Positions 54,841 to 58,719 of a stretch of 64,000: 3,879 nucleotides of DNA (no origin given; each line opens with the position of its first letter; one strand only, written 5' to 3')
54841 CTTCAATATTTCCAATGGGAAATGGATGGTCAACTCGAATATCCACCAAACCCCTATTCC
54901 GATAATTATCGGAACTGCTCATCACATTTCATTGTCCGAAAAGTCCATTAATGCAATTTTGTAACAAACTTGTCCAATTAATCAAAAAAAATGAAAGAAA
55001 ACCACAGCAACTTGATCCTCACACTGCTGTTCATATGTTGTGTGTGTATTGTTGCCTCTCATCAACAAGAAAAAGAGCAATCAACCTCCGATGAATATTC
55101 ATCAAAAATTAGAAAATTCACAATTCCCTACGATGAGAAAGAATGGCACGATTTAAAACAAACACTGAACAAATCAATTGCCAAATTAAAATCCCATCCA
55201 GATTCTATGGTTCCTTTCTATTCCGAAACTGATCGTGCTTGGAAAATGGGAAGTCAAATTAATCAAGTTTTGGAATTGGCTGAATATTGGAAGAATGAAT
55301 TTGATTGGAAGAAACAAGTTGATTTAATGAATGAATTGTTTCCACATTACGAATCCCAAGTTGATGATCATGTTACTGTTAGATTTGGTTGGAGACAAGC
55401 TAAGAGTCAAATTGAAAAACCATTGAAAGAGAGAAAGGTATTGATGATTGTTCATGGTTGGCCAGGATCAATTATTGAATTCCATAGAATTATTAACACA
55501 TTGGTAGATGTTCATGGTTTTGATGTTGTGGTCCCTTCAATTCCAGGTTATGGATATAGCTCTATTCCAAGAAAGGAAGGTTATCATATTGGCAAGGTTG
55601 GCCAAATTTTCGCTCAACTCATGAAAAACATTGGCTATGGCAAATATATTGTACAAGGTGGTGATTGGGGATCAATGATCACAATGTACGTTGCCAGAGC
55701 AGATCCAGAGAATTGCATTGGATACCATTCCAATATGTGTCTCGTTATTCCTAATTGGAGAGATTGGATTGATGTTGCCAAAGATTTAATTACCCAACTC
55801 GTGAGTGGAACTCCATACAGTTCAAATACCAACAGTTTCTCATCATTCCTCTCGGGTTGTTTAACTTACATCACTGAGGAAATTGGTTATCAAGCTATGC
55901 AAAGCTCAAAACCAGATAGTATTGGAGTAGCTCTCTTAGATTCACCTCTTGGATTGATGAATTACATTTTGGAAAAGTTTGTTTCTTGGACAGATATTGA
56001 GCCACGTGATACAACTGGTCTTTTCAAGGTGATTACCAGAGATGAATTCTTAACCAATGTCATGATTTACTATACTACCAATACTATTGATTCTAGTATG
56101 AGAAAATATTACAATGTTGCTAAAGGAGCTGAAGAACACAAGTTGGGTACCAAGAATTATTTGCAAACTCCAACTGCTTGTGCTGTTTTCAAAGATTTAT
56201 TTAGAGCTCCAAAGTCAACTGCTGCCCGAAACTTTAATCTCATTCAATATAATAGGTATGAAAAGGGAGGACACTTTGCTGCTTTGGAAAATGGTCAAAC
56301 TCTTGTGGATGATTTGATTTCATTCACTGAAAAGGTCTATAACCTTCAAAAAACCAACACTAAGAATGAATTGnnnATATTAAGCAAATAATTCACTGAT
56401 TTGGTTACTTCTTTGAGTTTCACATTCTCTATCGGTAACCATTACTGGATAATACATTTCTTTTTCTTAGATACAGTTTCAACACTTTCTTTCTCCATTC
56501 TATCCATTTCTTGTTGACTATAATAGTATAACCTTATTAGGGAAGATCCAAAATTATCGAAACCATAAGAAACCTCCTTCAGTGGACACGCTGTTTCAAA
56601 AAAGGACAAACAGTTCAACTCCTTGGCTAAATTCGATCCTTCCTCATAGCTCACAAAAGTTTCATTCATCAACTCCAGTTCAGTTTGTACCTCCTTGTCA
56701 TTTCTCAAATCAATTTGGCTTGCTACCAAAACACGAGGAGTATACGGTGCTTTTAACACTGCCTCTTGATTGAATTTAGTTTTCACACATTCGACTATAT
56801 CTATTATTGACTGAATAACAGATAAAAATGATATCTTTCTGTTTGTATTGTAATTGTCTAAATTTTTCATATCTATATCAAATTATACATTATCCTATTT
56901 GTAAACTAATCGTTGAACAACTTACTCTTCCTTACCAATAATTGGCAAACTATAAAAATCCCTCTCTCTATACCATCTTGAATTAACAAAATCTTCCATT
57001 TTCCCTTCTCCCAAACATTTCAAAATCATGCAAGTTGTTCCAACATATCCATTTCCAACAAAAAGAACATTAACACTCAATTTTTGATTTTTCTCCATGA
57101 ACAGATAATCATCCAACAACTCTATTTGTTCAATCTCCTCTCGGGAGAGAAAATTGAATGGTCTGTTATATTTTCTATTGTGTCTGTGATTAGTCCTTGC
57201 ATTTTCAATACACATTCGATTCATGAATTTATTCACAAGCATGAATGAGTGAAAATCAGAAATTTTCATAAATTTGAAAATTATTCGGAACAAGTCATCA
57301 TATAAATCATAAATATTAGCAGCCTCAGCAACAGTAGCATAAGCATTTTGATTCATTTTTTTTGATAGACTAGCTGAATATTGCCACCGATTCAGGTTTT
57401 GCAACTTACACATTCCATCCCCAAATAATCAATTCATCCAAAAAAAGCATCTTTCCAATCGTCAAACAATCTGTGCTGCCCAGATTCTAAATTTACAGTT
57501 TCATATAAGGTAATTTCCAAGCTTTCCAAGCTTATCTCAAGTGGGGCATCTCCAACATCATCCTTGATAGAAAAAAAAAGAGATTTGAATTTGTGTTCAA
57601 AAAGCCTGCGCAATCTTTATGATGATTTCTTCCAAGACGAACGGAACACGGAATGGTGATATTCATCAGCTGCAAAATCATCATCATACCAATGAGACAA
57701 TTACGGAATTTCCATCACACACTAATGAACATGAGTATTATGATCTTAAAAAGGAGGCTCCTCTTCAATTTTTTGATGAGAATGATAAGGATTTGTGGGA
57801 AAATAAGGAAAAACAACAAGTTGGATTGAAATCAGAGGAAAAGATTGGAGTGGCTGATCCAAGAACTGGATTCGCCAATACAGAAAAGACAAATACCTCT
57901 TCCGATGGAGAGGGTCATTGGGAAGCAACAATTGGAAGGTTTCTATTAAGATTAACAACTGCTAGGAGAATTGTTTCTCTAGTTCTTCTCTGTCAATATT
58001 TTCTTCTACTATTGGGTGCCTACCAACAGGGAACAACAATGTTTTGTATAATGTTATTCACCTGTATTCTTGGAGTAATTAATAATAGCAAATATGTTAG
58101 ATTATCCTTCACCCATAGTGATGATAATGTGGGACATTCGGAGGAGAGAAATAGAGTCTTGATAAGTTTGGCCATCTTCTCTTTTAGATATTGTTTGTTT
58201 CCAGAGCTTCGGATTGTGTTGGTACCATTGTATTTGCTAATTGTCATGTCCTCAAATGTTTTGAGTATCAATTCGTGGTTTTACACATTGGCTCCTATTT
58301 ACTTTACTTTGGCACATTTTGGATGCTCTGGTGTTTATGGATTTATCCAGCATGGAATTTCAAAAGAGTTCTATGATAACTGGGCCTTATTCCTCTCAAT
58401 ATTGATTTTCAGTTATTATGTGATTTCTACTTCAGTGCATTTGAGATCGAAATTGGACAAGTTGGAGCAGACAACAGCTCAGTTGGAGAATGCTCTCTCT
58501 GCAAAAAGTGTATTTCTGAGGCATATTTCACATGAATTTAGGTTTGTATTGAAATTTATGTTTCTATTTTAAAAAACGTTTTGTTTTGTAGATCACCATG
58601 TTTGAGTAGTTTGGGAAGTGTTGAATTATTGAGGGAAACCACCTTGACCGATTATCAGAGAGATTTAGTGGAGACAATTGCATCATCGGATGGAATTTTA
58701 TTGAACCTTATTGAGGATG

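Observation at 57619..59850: Four-exon hybrid histidine kinase with a 6-TM sensor and three 42-50 nt introns that each cut a signature motif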

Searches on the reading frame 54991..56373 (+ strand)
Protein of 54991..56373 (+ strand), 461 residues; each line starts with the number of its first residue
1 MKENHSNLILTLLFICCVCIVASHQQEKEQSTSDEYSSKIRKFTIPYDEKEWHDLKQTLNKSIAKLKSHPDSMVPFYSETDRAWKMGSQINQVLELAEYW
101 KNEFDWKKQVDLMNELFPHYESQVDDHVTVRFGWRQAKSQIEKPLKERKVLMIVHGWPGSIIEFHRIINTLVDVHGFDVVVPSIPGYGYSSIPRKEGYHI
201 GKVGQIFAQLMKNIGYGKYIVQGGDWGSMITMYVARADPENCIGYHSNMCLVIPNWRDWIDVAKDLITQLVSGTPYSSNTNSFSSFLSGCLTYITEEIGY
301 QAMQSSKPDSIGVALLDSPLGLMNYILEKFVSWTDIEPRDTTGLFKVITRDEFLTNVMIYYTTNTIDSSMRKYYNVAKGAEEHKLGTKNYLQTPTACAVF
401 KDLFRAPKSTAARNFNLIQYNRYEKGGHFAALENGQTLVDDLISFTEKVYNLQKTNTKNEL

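Call 25: list_cluster_members(proteins=[window:54991-56373:+, window:53038-54759:+, window:9943-11226:+, window:28761-30452:+, window:34288-36342:-, window:37496-41134:-, window:61361-63787:-, window:23995-26649:-])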
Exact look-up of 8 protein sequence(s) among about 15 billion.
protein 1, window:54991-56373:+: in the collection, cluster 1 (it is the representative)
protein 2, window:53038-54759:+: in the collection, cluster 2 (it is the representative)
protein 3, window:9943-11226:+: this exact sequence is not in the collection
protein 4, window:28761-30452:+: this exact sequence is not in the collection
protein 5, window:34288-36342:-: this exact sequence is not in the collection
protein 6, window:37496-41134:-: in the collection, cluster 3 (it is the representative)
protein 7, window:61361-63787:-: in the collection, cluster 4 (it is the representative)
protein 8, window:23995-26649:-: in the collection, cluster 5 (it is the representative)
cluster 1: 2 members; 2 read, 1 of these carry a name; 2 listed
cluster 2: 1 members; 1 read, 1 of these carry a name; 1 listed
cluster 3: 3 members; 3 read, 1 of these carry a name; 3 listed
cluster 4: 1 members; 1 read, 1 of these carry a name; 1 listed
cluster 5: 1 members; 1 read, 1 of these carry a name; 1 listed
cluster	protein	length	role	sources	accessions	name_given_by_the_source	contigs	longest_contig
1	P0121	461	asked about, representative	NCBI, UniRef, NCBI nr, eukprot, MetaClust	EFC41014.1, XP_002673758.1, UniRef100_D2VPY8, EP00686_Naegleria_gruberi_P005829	predicted protein [Naegleria gruberi] | Predicted protein n=1 Tax=Naegleria gruberi TaxID=5762 RepID=D2VPY8_NAEGR | uncharacterized protein NAEGRDRAFT_80831 [Naegleria gruberi]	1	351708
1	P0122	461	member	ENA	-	-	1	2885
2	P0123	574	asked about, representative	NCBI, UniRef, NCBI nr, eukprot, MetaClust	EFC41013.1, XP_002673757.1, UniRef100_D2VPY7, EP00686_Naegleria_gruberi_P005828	predicted protein [Naegleria gruberi] | Predicted protein n=1 Tax=Naegleria gruberi TaxID=5762 RepID=D2VPY7_NAEGR | uncharacterized protein NAEGRDRAFT_71101 [Naegleria gruberi]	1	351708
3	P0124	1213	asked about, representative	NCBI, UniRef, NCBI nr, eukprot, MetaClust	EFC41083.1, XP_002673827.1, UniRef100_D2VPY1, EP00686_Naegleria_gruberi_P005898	hypothetical protein NAEGRDRAFT_80827 [Naegleria gruberi] | Protein kinase domain-containing protein n=1 Tax=Naegleria gruberi TaxID=5762 ... | uncharacterized protein NAEGRDRAFT_80827 [Naegleria gruberi]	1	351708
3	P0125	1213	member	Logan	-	-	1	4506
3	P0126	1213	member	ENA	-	-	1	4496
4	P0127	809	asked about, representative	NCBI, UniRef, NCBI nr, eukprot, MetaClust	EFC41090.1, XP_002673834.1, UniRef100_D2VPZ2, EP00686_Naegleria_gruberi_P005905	predicted protein [Naegleria gruberi] | Predicted protein n=1 Tax=Naegleria gruberi TaxID=5762 RepID=D2VPZ2_NAEGR | uncharacterized protein NAEGRDRAFT_71106 [Naegleria gruberi]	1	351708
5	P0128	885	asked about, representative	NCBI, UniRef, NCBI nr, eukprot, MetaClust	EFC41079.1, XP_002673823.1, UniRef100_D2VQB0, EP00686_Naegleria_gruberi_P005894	predicted protein [Naegleria gruberi] | Predicted protein n=1 Tax=Naegleria gruberi TaxID=5762 RepID=D2VQB0_NAEGR | uncharacterized protein NAEGRDRAFT_71089 [Naegleria gruberi]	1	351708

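Call 26: find_encoding_contigs(protein=window:54991-56373:+, flank=10000, max_places=3)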
Protein window:54991-56373:+ (461 aa): no gene with exactly this product is on record in the collection.

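Call 63: search_protein_families(library=pfam, proteins=[window:54991-56373:+], max_evalue=0.01)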
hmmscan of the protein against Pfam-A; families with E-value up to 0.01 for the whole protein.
window:54991-56373:+ (461 aa): 2 families
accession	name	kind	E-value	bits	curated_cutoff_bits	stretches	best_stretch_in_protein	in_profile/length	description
PF06441.18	EHN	-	7.9e-20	71.5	22.8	1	40-164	1-107/107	Epoxide hydrolase N terminus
PF00561.26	Abhydrolase_1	-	1.4e-18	67.9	25.8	1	150-262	2-112/245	alpha/beta hydrolase fold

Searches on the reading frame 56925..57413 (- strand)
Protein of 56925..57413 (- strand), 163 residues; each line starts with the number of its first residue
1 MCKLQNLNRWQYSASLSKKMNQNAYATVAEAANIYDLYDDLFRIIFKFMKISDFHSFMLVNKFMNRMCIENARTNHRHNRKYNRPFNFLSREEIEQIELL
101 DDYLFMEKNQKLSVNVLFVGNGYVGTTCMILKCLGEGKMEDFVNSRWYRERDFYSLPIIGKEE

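Call 58: search_protein_families(library=ncbifam, proteins=[P0167], max_evalue=0.001)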
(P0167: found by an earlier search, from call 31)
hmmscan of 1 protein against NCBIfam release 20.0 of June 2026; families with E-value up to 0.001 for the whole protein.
P0167 (697 aa): 117 families (the best 25 are shown)
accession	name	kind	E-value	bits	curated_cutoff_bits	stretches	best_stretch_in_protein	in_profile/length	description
TIGR02956.1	TMAO_torS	equivalog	2.6e-62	211.2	676.5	1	281-696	450-820/967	TMAO reductase system sensor histidine kinase/response regulator TorS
NF008099.0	PRK10841.1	equivalog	1.6e-49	168.5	920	2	268-551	446-704/949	two-component system sensor histidine kinase RcsC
NF041947.1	LuxQ_Vibrio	equivalog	2.4e-49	168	1200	1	287-692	464-835/843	quorum-sensing autoinducer 2 sensor kinase/phosphatase LuxQ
NF008318.0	PRK11107.1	equivalog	2.6e-49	168.1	890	2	289-542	287-523/920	two-component sensor histidine kinase BarA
NF011874.0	PRK15347.1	equivalog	4.4e-48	164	852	2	258-544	363-621/921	two component system sensor kinase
NF008302.0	PRK11091.1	equivalog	6.6e-48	163.5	838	2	284-552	272-520/779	aerobic respiration two-component sensor histidine kinase ArcB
NF038297.2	hybrid_HK_HrmK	equivalog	1.5e-40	139.5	725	1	274-668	214-574/607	hybrid histidine kinase/response regulator HrmK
NF045901.1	HisKinLetSLeg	equivalog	7.2e-38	130.2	1650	2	288-544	286-525/906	two-component system sensor histidine kinase LetS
NF046044.1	PnpS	equivalog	8.7e-35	120.4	400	1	294-536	169-390/390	two-component system histidine kinase PnpS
NF008543.0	PRK11466.1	equivalog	2.2e-33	115.2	982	1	282-568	431-691/914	TMAO reductase system sensor histidine kinase/response regulator TorS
NF007420.1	PRK09959.1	equivalog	1e-32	112.8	1995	1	274-669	691-1043/1197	acid-sensing system histidine kinase EvgS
NF047465.1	hybrid_HK_LvrA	exception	4.5e-31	107.7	1200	1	281-658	188-540/819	hybrid histidine kinase/response regulator LvrA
TIGR02966.1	phoR_proteo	equivalog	1.8e-29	102.8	334.2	1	287-535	106-333/333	phosphate regulon sensor histidine kinase PhoR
NF033092.0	HK_WalK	equivalog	1.6e-26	93.1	725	1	293-537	370-594/594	cell wall metabolism sensor histidine kinase WalK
NF008312.0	PRK11100.1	equivalog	2.3e-25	89.4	356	1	274-537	232-474/477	two-component system sensor histidine kinase CreC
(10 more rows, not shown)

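Call 63: search_protein_families(library=pfam, proteins=[window:56925-57413:-], max_evalue=0.01)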
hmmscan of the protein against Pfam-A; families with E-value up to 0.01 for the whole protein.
window:56925-57413:- (163 aa): 1 family
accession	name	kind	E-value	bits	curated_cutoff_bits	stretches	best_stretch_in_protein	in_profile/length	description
PF00646.38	F-box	-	0.00085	19.6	20.5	1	35-68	2-35/43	F-box domain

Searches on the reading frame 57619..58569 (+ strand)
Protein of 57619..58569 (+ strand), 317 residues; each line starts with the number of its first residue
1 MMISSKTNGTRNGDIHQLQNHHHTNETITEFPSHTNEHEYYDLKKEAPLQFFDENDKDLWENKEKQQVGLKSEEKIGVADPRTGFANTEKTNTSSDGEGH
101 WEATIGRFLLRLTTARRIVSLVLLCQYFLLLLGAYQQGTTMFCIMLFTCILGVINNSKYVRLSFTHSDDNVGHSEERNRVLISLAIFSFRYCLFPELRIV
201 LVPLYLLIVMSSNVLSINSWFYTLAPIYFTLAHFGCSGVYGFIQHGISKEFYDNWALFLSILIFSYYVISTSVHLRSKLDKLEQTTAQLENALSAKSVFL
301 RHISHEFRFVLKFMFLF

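Call 31: list_cluster_members(proteins=[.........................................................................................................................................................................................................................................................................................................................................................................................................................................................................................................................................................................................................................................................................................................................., window:57619-58569:+, P0130, P0004, P0010, window:60481-61200:+, window:56925-57413:-])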
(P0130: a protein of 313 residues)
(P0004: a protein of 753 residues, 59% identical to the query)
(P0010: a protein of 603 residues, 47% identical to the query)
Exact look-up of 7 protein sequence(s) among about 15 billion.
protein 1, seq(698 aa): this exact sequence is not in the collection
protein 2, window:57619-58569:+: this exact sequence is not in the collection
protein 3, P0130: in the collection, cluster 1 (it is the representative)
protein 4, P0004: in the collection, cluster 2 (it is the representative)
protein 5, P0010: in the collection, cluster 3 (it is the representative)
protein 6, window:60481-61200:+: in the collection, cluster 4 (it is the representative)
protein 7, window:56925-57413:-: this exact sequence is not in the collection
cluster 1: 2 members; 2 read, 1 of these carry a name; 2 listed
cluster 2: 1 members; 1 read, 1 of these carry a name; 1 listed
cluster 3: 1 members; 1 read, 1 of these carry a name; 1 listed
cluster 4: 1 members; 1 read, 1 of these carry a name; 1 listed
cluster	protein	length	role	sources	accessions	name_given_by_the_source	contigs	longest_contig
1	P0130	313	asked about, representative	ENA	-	-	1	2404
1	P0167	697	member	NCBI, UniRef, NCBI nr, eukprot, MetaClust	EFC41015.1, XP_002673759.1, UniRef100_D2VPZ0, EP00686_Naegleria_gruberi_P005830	predicted protein [Naegleria gruberi] | histidine kinase n=1 Tax=Naegleria gruberi TaxID=5762 RepID=D2VPZ0_NAEGR | uncharacterized protein NAEGRDRAFT_71104 [Naegleria gruberi]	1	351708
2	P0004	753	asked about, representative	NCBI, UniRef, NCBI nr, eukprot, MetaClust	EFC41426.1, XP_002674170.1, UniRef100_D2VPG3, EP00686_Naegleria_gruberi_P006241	predicted protein [Naegleria gruberi] | histidine kinase n=1 Tax=Naegleria gruberi TaxID=5762 RepID=D2VPG3_NAEGR | uncharacterized protein NAEGRDRAFT_70850 [Naegleria gruberi]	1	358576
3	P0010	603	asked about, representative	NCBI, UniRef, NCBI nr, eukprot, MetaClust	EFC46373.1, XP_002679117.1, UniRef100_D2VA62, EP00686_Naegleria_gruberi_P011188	predicted protein [Naegleria gruberi] | histidine kinase n=1 Tax=Naegleria gruberi TaxID=5762 RepID=D2VA62_NAEGR | uncharacterized protein NAEGRDRAFT_65750 [Naegleria gruberi]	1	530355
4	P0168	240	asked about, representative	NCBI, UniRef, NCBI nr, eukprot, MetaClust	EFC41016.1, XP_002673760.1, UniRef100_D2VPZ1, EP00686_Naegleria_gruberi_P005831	predicted protein [Naegleria gruberi] | Predicted protein n=1 Tax=Naegleria gruberi TaxID=5762 RepID=D2VPZ1_NAEGR | uncharacterized protein NAEGRDRAFT_71105 [Naegleria gruberi]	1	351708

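Call 58: search_protein_families(library=ncbifam, proteins=[P0167], max_evalue=0.001)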
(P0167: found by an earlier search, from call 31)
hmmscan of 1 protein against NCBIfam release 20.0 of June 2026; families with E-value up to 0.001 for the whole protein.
P0167 (697 aa): 117 families (the best 25 are shown)
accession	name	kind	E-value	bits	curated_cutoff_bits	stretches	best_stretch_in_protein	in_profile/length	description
TIGR02956.1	TMAO_torS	equivalog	2.6e-62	211.2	676.5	1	281-696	450-820/967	TMAO reductase system sensor histidine kinase/response regulator TorS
NF008099.0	PRK10841.1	equivalog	1.6e-49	168.5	920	2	268-551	446-704/949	two-component system sensor histidine kinase RcsC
NF041947.1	LuxQ_Vibrio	equivalog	2.4e-49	168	1200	1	287-692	464-835/843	quorum-sensing autoinducer 2 sensor kinase/phosphatase LuxQ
NF008318.0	PRK11107.1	equivalog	2.6e-49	168.1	890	2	289-542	287-523/920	two-component sensor histidine kinase BarA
NF011874.0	PRK15347.1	equivalog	4.4e-48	164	852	2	258-544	363-621/921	two component system sensor kinase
NF008302.0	PRK11091.1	equivalog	6.6e-48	163.5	838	2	284-552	272-520/779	aerobic respiration two-component sensor histidine kinase ArcB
NF038297.2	hybrid_HK_HrmK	equivalog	1.5e-40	139.5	725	1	274-668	214-574/607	hybrid histidine kinase/response regulator HrmK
NF045901.1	HisKinLetSLeg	equivalog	7.2e-38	130.2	1650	2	288-544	286-525/906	two-component system sensor histidine kinase LetS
NF046044.1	PnpS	equivalog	8.7e-35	120.4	400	1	294-536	169-390/390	two-component system histidine kinase PnpS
NF008543.0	PRK11466.1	equivalog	2.2e-33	115.2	982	1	282-568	431-691/914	TMAO reductase system sensor histidine kinase/response regulator TorS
NF007420.1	PRK09959.1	equivalog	1e-32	112.8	1995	1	274-669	691-1043/1197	acid-sensing system histidine kinase EvgS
NF047465.1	hybrid_HK_LvrA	exception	4.5e-31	107.7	1200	1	281-658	188-540/819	hybrid histidine kinase/response regulator LvrA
TIGR02966.1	phoR_proteo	equivalog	1.8e-29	102.8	334.2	1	287-535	106-333/333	phosphate regulon sensor histidine kinase PhoR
NF033092.0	HK_WalK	equivalog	1.6e-26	93.1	725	1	293-537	370-594/594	cell wall metabolism sensor histidine kinase WalK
NF008312.0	PRK11100.1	equivalog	2.3e-25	89.4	356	1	274-537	232-474/477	two-component system sensor histidine kinase CreC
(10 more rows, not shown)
